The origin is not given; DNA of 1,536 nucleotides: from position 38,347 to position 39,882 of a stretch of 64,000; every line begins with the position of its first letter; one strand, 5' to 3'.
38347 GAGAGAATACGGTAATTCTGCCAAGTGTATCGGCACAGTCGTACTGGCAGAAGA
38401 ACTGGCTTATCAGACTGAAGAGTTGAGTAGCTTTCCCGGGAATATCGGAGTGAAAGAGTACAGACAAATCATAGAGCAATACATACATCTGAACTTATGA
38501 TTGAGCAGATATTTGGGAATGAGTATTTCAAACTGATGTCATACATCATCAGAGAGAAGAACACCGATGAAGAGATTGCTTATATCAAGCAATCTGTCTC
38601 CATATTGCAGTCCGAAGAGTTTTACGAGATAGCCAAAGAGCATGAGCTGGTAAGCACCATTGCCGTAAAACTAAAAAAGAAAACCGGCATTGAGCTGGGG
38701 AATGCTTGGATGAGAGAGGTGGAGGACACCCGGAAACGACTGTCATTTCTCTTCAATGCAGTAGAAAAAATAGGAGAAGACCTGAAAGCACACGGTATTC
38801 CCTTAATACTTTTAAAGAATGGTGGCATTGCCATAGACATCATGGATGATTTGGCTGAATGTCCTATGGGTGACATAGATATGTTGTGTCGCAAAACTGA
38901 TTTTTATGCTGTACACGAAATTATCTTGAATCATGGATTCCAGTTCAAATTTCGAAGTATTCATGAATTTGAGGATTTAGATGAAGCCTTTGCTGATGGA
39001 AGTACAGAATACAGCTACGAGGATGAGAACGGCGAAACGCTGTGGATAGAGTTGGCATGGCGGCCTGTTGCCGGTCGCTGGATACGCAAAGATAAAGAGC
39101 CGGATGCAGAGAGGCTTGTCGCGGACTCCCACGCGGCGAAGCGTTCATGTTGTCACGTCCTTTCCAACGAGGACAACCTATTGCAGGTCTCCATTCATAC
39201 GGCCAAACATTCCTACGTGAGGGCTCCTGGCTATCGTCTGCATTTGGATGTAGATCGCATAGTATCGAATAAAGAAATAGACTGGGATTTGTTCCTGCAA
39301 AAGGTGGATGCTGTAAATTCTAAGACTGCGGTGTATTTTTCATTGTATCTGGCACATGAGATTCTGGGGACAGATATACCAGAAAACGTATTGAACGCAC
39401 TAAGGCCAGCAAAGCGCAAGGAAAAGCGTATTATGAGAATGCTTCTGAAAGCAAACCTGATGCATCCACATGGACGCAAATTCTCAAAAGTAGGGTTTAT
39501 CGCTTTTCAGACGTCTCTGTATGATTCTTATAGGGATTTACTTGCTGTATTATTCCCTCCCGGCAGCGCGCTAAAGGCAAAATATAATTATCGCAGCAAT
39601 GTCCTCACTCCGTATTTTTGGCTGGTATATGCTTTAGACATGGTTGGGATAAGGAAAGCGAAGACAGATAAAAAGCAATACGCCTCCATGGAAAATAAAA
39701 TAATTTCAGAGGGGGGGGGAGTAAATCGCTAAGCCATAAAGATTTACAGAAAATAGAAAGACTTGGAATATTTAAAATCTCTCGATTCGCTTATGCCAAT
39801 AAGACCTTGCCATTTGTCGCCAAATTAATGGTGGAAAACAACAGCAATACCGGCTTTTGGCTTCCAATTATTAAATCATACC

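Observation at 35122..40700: Six-gene ligase/kinase/nucleotidyltransferase cassette in the capsule locus: candidate new glycan-modification pathway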

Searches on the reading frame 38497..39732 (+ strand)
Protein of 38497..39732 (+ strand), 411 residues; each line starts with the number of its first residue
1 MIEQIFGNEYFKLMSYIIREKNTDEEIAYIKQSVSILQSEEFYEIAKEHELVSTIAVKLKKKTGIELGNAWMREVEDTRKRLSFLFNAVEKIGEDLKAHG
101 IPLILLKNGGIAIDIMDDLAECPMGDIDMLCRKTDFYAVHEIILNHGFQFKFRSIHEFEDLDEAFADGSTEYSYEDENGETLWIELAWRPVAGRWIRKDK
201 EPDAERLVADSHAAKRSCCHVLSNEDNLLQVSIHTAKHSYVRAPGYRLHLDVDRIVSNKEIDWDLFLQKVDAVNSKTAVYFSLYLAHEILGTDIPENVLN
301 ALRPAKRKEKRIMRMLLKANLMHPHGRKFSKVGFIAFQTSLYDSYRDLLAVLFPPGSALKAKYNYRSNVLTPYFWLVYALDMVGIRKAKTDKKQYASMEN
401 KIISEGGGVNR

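Call 3: search_protein_families(library=pfam, proteins=[window:38497-39732:+], max_evalue=0.01)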
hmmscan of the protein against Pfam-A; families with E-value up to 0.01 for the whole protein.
window:38497-39732:+ (411 aa): 1 family
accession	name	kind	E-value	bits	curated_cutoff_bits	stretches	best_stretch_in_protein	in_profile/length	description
PF14907.12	NTP_transf_5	-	3.7e-37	128.7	31.2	1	40-291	6-249/249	Uncharacterised nucleotidyltransferase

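Call 4: search_protein_families(library=ncbifam, proteins=[window:38497-39732:+], max_evalue=0.01)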
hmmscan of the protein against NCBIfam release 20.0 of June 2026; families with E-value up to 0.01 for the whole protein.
window:38497-39732:+ (411 aa): 0 families

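Call 9: find_homologous_proteins(query=window:38497-39732:+)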
Query window:38497-39732:+ (411 aa): 1320 proteins with E <= 0.001 among 5777 candidates; the best 120 are listed.
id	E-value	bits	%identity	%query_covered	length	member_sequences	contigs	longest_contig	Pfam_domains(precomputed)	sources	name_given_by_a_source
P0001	4.4e-276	933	100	100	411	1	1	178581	PF14907.13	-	-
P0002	4.1e-213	726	83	95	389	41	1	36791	PF14907.13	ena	-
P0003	4.6e-210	716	80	95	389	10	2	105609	PF14907.13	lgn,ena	-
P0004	1.4e-209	714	80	95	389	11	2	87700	PF14907.13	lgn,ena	-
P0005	2.8e-208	710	79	95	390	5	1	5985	PF14907.13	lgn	-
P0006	2.2e-206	704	78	95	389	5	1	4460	PF14907.13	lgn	-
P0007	9.5e-205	698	78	95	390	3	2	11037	PF14907.13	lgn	-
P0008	4.5e-203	693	77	95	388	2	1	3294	PF14907.13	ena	-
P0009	9.4e-203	692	78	95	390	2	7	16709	PF14907.13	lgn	-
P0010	2.5e-198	677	77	95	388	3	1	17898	PF14907.13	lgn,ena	-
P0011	7.2e-198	676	76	95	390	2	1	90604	PF14907.13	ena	-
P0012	1.2e-197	675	76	95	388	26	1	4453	PF14907.13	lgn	-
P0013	3.9e-197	673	76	95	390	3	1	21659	PF14907.13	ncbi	-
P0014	5.0e-197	673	75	95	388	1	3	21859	PF14907.13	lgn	-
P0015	4.3e-196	670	74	96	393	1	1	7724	PF14907.13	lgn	-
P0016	7.0e-196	669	75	95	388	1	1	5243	PF14907.13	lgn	-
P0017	1.0e-195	668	75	95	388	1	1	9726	PF14907.13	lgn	-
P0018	1.4e-195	668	76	95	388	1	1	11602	PF14907.13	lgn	-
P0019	5.6e-195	666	76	95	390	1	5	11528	PF14907.13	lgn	-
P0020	2.0e-194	664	74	95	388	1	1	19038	PF14907.13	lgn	-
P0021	2.2e-194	664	75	95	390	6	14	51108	PF14907.13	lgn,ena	-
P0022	3.1e-194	664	75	95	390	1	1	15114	PF14907.13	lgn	-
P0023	3.5e-194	663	75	95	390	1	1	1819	PF14907.13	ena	-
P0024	3.9e-194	663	75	95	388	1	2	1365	PF14907.13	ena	-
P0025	4.7e-194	663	74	95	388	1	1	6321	PF14907.13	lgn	-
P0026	6.1e-194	663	75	95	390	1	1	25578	PF14907.13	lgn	-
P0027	7.3e-194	662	75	95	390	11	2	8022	PF14907.13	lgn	-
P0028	7.4e-194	662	75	95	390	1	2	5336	PF14907.13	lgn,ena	-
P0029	7.8e-194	662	74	95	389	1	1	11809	PF14907.13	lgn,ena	-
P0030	8.3e-194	662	74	95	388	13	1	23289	PF14907.13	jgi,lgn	jgi:hypothetical protein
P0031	1.3e-193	661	74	95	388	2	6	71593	PF14907.13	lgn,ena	-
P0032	1.6e-193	661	74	95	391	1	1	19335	PF14907.13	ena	-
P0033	1.8e-193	661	75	95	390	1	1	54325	PF14907.13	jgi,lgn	jgi:hypothetical protein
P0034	3.5e-193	660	75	95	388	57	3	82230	PF14907.13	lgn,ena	-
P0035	3.7e-193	660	75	95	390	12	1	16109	PF14907.13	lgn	-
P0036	5.1e-193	660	75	95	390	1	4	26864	PF14907.13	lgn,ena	-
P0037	5.8e-193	659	75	95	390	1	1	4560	PF14907.13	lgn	-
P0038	5.9e-193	659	75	95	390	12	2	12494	PF14907.13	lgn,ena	-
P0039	6.4e-193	659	75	95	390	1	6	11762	PF14907.13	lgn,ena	-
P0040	6.5e-193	659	75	95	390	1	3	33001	PF14907.13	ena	-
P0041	6.6e-193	659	74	95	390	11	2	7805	PF14907.13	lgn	-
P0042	1.1e-192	659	76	95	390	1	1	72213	PF14907.13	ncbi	-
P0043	2.5e-192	657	74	95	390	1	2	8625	PF14907.13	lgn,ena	-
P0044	3.0e-192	657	74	95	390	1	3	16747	PF14907.13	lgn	-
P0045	9.6e-192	655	74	95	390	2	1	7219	PF14907.13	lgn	-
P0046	1.7e-191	655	74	95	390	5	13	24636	PF14907.13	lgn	-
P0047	1.9e-191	654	74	95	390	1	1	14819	PF14907.13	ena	-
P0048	2.5e-191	654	75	95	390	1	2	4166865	PF14907.13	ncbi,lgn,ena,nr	nr:nucleotidyltransferase family protein [uncultured Bacteroides sp.]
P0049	2.8e-191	654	73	95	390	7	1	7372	PF14907.13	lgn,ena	-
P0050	4.3e-191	653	74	95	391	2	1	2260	PF14907.13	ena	-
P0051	1.3e-190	652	72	95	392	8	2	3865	PF14907.13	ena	-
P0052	1.8e-190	651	74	95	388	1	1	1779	PF14907.13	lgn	-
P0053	2.3e-190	651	74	95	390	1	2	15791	PF14907.13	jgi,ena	-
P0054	7.2e-190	649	73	95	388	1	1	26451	PF14907.13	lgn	-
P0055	1.3e-188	645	74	95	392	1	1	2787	PF14907.13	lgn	-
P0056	4.4e-185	633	72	95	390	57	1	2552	PF14907.13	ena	-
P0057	7.3e-182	623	71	95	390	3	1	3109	PF14907.13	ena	-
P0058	7.7e-179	613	71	95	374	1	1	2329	PF14907.13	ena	-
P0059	7.3e-174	597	67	95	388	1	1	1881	PF14907.13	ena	-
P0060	9.0e-172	590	66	95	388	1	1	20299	PF14907.13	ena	-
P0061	2.1e-171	588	67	95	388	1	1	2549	PF14907.13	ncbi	-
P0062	6.8e-120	419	52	86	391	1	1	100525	PF14907.13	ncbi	-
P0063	1.0e-119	418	51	94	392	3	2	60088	PF14907.13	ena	-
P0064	8.0e-119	415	50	93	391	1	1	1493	PF14907.13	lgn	-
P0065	8.2e-119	415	48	95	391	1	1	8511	PF14907.13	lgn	-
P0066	2.2e-117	411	49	94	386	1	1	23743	PF14907.13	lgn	-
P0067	3.3e-117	410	51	95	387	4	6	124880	PF14907.13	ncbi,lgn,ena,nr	ncbi:MAG: nucleotidyltransferase family protein [Oscillospiraceae bacterium]|nr:nucleotidyltransfera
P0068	4.1e-117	410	50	95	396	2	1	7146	PF14907.13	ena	-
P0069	6.6e-117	409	52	88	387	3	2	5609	PF14907.13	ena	-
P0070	8.4e-117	409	53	85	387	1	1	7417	PF14907.13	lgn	-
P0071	1.2e-116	408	50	95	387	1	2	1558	PF14907.13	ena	-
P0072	1.6e-116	408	50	94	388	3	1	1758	PF14907.13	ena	-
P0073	3.0e-116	407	48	95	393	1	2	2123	PF14907.13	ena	-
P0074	3.1e-116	407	50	94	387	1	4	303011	PF14907.13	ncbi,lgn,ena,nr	ncbi:MAG: nucleotidyltransferase family protein [Clostridia bacterium]|nr:nucleotidyltransferase fam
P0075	5.9e-116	406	50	92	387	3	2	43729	PF14907.13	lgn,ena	-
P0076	7.7e-116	405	51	94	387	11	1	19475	PF14907.13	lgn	-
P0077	1.8e-115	404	49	94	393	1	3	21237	PF14907.13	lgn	-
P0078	3.8e-115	403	51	88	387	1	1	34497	PF14907.13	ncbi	-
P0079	5.1e-115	403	49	95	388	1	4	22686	PF14907.13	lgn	-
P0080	1.0e-114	402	50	95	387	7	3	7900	PF14907.13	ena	-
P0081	1.3e-114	401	49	95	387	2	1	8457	PF14907.13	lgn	-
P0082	1.3e-114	401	49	94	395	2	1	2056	PF14907.13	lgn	-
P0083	1.6e-114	401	49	95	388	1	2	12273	PF14907.13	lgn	-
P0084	2.3e-114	401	49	95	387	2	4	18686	PF14907.13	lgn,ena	-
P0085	2.9e-114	400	50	92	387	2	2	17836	PF14907.13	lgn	-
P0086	3.4e-114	400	50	89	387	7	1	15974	PF14907.13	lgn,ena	-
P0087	3.7e-114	400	50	95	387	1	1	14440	PF14907.13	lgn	-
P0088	8.5e-114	399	49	95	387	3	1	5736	PF14907.13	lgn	-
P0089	8.8e-114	399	49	92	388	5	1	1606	PF14907.13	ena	-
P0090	9.8e-114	399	49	95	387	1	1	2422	PF14907.13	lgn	-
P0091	1.2e-113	398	49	95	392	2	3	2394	PF14907.13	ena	-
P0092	1.8e-113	398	49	92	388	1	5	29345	PF14907.13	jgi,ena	-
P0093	1.9e-113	398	48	95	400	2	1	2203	PF14907.13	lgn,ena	-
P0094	2.0e-113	398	49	95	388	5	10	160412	PF14907.13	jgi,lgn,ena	-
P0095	2.2e-113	397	50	92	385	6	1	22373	PF14907.13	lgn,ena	-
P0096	2.8e-113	397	49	95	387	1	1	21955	PF14907.13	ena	-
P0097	4.0e-113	397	50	92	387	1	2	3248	PF14907.13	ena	-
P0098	4.7e-113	396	51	88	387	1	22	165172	PF14907.13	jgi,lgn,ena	-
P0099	4.7e-113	396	49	95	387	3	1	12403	PF14907.13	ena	-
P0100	4.8e-113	396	49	94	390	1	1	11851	PF14907.13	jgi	jgi:hypothetical protein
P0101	5.2e-113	396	49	96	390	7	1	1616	PF14907.13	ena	-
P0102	6.0e-113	396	49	92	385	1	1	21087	PF14907.13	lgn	-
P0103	7.0e-113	396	49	95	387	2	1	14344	PF14907.13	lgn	-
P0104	1.3e-112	395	49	91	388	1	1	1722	PF14907.13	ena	-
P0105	1.7e-112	394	49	95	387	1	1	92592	PF14907.13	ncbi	-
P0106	2.5e-112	394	48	95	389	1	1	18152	PF14907.13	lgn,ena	-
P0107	3.3e-112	393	49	95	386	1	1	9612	PF14907.13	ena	-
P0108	3.4e-112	393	51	88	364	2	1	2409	PF14907.13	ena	-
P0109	3.5e-112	393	47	94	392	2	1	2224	PF14907.13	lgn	-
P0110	4.0e-112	393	48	93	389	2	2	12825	PF14907.13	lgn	-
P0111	5.1e-112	393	48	94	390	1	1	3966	PF14907.13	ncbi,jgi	jgi:hypothetical protein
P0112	6.3e-112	393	48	95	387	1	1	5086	PF14907.13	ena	-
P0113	7.3e-112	392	48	92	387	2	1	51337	PF14907.13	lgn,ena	-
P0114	1.0e-111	392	49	95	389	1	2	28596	PF14907.13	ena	-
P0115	1.2e-111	392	50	88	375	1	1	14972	PF14907.13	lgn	-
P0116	1.3e-111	392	48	94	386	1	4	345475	PF14907.13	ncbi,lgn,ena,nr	ncbi:MAG: nucleotidyltransferase family protein [Clostridia bacterium]|nr:nucleotidyltransferase fam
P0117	1.6e-111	391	49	95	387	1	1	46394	PF14907.13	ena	-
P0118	1.7e-111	391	48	95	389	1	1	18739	PF14907.13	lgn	-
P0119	1.7e-111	391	49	92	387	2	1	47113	PF14907.13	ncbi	-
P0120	2.3e-111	391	47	95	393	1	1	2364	PF14907.13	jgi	jgi:hypothetical protein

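Call 10: find_encoding_contigs(protein=P0048, flank=10000, max_places=3)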
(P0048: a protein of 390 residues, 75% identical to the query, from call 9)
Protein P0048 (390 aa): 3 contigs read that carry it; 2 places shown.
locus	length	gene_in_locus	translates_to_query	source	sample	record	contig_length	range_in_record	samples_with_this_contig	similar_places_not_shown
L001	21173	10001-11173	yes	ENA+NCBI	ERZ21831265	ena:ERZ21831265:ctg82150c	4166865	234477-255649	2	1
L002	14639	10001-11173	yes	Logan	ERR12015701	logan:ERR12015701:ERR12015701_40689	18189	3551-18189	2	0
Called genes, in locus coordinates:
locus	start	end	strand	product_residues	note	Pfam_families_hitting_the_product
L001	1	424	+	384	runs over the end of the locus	PF04230:PS_pyruv_trans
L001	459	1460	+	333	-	PF22882:GT-D-like (faint)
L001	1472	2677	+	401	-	PF00534:Glycos_transf_1, PF20706:GT4-conflict, PF13692:Glyco_trans_1_4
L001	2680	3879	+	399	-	-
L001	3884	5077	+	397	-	PF13692:Glyco_trans_1_4 (weak)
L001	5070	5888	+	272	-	PF00535:Glycos_transf_2, PF10111:Glyco_tranf_2_2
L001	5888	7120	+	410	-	PF13439:Glyco_transf_4, PF00534:Glycos_transf_1, PF13692:Glyco_trans_1_4, PF13524:Glyco_trans_1_2 (faint), PF20706:GT4-conflict (weak)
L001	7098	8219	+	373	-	PF00534:Glycos_transf_1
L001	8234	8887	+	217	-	PF02223:Thymidylate_kin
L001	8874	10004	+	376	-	PF01633:Choline_kinase (faint), PF01636:APH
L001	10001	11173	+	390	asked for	PF14907:NTP_transf_5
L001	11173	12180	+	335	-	PF01757:Acyl_transf_3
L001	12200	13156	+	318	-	PF21360:PylC-like_N, PF02655:ATP-grasp_3, PF15632:ATPgrasp_Ter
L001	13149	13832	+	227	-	PF00702:Hydrolase, PF13419:HAD_2, PF13242:Hydrolase_like (weak)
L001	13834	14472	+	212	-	PF02397:Bac_transf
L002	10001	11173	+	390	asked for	PF14907:NTP_transf_5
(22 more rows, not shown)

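Call 11: find_encoding_contigs(protein=P0074, flank=10000, max_places=3)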
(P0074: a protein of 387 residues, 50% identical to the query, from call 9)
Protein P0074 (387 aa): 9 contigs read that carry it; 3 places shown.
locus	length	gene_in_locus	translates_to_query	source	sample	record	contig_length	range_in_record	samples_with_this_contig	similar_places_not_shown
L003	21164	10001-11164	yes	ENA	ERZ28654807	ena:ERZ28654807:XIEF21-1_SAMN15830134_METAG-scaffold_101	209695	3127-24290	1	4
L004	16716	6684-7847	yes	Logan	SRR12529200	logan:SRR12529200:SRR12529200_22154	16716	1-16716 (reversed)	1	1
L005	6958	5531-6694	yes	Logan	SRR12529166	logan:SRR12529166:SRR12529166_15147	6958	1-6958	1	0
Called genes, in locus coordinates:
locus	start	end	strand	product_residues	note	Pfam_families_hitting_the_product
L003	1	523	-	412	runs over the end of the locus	-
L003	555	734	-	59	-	-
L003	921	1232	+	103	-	PF12844:HTH_19, PF13443:HTH_26 (faint), PF13560:HTH_31 (weak), PF01381:HTH_3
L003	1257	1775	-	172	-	PF02559:CarD_TRCF_RID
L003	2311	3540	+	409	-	PF01041:DegT_DnrJ_EryC1, PF01212:Beta_elim_lyase, PF00155:Aminotran_1_2, PF00266:Aminotran_5 (weak)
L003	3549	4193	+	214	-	PF02397:Bac_transf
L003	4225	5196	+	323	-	PF21360:PylC-like_N, PF02655:ATP-grasp_3, PF07478:Dala_Dala_lig_C (faint), PF13535:ATP-grasp_4 (faint), PF15632:ATPgrasp_Ter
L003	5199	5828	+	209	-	PF00702:Hydrolase, PF13419:HAD_2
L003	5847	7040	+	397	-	PF13439:Glyco_transf_4 (weak), PF00534:Glycos_transf_1, PF13692:Glyco_trans_1_4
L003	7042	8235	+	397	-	PF13439:Glyco_transf_4, PF20706:GT4-conflict (weak), PF00534:Glycos_transf_1, PF13692:Glyco_trans_1_4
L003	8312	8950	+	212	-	PF02223:Thymidylate_kin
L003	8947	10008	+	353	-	PF01633:Choline_kinase, PF01636:APH (faint)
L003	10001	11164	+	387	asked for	PF14907:NTP_transf_5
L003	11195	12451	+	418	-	PF20706:GT4-conflict, PF00534:Glycos_transf_1, PF13692:Glyco_trans_1_4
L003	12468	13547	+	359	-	PF04230:PS_pyruv_trans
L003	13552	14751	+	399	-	PF04932:Wzy_C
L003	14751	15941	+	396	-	PF01633:Choline_kinase (weak)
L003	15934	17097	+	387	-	-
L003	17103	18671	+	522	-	-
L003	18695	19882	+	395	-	PF14907:NTP_transf_5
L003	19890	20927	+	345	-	PF01073:3Beta_HSD, PF01370:Epimerase, PF02719:Polysacc_synt_2, PF04321:RmlD_sub_bind (weak), PF05368:NmrA (weak), PF13460:NAD_binding_10, PF16363:GDP_Man_Dehyd, PF08485:Polysacc_syn_2C, +1 more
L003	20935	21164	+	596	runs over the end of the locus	-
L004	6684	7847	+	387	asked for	PF14907:NTP_transf_5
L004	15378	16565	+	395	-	PF14907:NTP_transf_5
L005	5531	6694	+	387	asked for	PF14907:NTP_transf_5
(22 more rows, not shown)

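Call 13: search_solved_structures(query=window:38497-39732:+, max_evalue=1)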
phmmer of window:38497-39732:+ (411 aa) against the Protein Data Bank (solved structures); distinct sequences matched with E-value up to 1: 0.

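Call 18: find_related_loci(query=A1, collection=genome_contigs, flank=10000)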
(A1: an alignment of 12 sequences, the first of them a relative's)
Query A1 (411 aa) in genome_contigs; peptide patterns used: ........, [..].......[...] (x = any residue, [..] = any of these).
100 stretches matched a pattern; 90 encode a relative of the query (tblastn E <= 1e-3); the best 80 are kept; 80 distinct loci.
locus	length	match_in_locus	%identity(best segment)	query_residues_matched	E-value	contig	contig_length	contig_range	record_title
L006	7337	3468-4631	76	1-389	0e+0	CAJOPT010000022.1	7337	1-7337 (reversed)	uncultured Prevotella sp. isolate Rumen_Coassembly_mag_372 genome assembly, contig: k87_1800290, whole genome shotgun se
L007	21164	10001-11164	76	1-389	0e+0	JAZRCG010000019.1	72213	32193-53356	MAG: Bacteroidaceae bacterium isolate T1900045515_YK20190209.MAGScoT_cleanbin_000005 SGB_7598_k141_1095682, whole genome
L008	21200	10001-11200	49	4-401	6e-123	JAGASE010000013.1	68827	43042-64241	MAG: Clostridia bacterium isolate RGIG8725 Water_deer_Colon-4__c122292, whole genome shotgun sequence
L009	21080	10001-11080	51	30-389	1e-119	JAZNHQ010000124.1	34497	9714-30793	MAG: Faecousia sp. isolate T1900044691_TS20190157.MAGScoT_cleanbin_000035 SGB_1752_k141_1671332, whole genome shotgun se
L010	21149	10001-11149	48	4-389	6e-118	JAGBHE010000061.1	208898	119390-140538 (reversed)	MAG: Clostridia bacterium isolate RGIG9115 Water_deer_Rectum.Co__c1021244, whole genome shotgun sequence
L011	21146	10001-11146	48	5-389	5e-116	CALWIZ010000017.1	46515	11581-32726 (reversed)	MAG: uncultured Clostridia bacterium isolate BRZ_DH__bin49 genome assembly, contig: BRZ_DH__NODE_775_length_46515_cov_7.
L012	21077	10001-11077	51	31-389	8e-116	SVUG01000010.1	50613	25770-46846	MAG: Oscillospiraceae bacterium isolate SIG715 NODE_15642_length_50613_cov_5.101196, whole genome shotgun sequence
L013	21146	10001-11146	49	14-386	1e-115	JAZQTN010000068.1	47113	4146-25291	MAG: Faecousia sp. isolate T1900045188_TC20190184.MAGScoT_cleanbin_000013 SGB_5275_k141_2591487, whole genome shotgun se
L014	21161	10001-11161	48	4-392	1e-115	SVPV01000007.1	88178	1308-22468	MAG: Oscillospiraceae bacterium isolate SIG600 NODE_6422_length_88178_cov_2.838923, whole genome shotgun sequence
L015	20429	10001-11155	47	4-391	4e-114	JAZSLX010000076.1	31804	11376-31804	MAG: Ruminococcus sp. isolate T1900044556_TS20190022.MAGScoT_cleanbin_000030 SGB_303_k141_2162629, whole genome shotgun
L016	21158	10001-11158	51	1-389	3e-122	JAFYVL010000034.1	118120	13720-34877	MAG: Oscillospiraceae bacterium isolate RGIG7458 Water_buffalos_Colon-1__c216176, whole genome shotgun sequence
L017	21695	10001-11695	45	8-410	6e-110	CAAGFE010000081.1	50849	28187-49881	MAG TPA_asm: Clostridia bacterium, isolate HGM11610, WGS project CAAGFE010000000 data, contig: SRS476193_30_k119_209672,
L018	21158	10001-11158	45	2-387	8e-109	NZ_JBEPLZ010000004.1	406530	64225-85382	Enterocloster citroniae strain DSM 19261 Ga0480187_04, whole genome shotgun sequence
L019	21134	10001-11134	48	11-391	8e-109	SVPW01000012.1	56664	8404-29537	MAG: Oscillospiraceae bacterium isolate SIG601 NODE_13175_length_56664_cov_2.391584, whole genome shotgun sequence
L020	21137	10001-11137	47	8-389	4e-108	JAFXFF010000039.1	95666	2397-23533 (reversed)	MAG: Clostridia bacterium isolate RGIG6361 Sheep_Rectum-4__c767139, whole genome shotgun sequence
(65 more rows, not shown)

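Call 36: predict_structure(alignment_id=A1)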
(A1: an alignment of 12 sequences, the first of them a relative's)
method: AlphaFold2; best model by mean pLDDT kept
length: 411 residues; sequences in the alignment: 12
mean_pLDDT: 86.7   pTM: 0.86
mean pLDDT of the five models: 86.7, 86.3, 84.7, 84.5, 84.3
residues with pLDDT >= 90: 244; 70-90: 127; 50-70: 18; < 50: 22
segments of 3 or more residues with pLDDT < 50: 387-397, 404-411
pLDDT, mean of each block of 10 residues (from residue 1): 84 94 96 95 92 95 94 93 92 96 92 90 87 96 94 59 84 85 90 83 94 91 96 86 74 95 98 95 94 97 97 89 79 88 92 87 85 88 59 47 40 28
secondary structure, 60 per line:
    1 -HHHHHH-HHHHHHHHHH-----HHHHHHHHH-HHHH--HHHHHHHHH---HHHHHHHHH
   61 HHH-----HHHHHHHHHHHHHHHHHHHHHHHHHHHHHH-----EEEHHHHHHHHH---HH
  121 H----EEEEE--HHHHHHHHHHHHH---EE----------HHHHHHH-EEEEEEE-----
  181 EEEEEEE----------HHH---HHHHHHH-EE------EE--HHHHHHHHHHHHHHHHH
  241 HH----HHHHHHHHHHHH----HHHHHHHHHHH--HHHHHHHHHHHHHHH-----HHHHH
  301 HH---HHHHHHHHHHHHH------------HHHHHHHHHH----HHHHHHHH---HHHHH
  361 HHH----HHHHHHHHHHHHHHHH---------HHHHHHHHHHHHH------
elements in order: H2-7 H9-18 H24-32 H34-37 H40-48 H52-63 H69-98 E104-106 H107-115 E126-130 H133-145 H161-167 E169-175 E181-187 H204-210 H224-242 H247-258 H263-273 H276-290 H296-302 H306-318 H331-340 H345-352 H356-363 H368-383 H393-405

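Call 39: fold_search(model_id=the predicted structure, library=pdb)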
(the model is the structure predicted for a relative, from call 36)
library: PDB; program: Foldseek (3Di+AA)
matches with E <= 10: 325; with E <= 0.001: 0
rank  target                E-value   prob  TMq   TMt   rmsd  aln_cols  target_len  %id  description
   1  8an4_A                1.1e-03  1.00  0.30  0.58   7.9       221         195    8  MenT1 toxin (rv0078a) from Mycobacterium tuberculosis H37Rv (released 2023-08-02)
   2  8an5_B                1.9e-03  1.00  0.27  0.54   7.8       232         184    7  MenAT1 toxin-antitoxin complex (rv0078a-rv0078b) from Mycobacterium tuberculosis H37Rv (released 2023-08-02)
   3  8an5_A                2.3e-03  1.00  0.31  0.59   7.6       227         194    7  MenAT1 toxin-antitoxin complex (rv0078a-rv0078b) from Mycobacterium tuberculosis H37Rv (released 2023-08-02)
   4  8rr5                  8.0e-03  1.00  0.27  0.56   7.1       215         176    6  MenT1 toxin (rv0078a) from Mycobacterium tuberculosis H37Rv, phosphorylated at T39 (released 2024-09-11)
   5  1vfg_A                1.1e-02  0.84  0.23  0.26  17.6       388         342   13  Crystal structure of tRNA nucleotidyltransferase complexed with a primer tRNA and an incoming ATP analog (released 2004-08-10)
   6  4fo1_A                1.2e-02  1.00  0.27  0.63   5.7       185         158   14  Crystal structure of lincosamide antibiotic adenylyltransferase LnuA, apo (released 2012-07-04)
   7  5uvd                  1.4e-02  1.00  0.30  0.49   6.7       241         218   11  Crystal structure of an antigenic nucleotidyltransferase-like protein from Paracoccidioides brasiliensis (released 2018-01-31)
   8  6w38_A                1.4e-02  0.47  0.17  0.20  17.8       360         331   10  Crystal structure of the FAM46C/Plk4 complex (released 2020-05-06)
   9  1vfg_B                2.4e-02  0.57  0.20  0.21  18.4       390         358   13  Crystal structure of tRNA nucleotidyltransferase complexed with a primer tRNA and an incoming ATP analog (released 2004-08-10)
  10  4wse_B                2.4e-02  0.54  0.21  0.18  18.4       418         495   11  Crystal structure of the Mimivirus polyadenylate synthase (released 2015-04-01)
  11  5kqj_MODEL_1_A        2.5e-02  1.00  0.29  0.57   7.1       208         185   14  Solution Structure of Antibiotic-Resistance Factor ANT(2'')-Ia Reveals Substrate-Regulated Conformation Dynami (released 2017-07-12)
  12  7cqz                  3.2e-02  0.41  0.17  0.19  16.0       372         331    9  crystal structure of mouse FAM46C (TENT5C) (released 2021-06-09)
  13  4wby                  3.7e-02  0.69  0.24  0.26  17.7       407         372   10  tRNA-processing enzyme (apo form I) (released 2015-04-15)
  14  4p37_B                3.7e-02  0.60  0.28  0.24  19.9       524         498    8  Crystal structure of the Megavirus polyadenylate synthase (released 2015-04-01)
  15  4p37_A                3.8e-02  0.33  0.22  0.19  21.0       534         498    9  Crystal structure of the Megavirus polyadenylate synthase (released 2015-04-01)
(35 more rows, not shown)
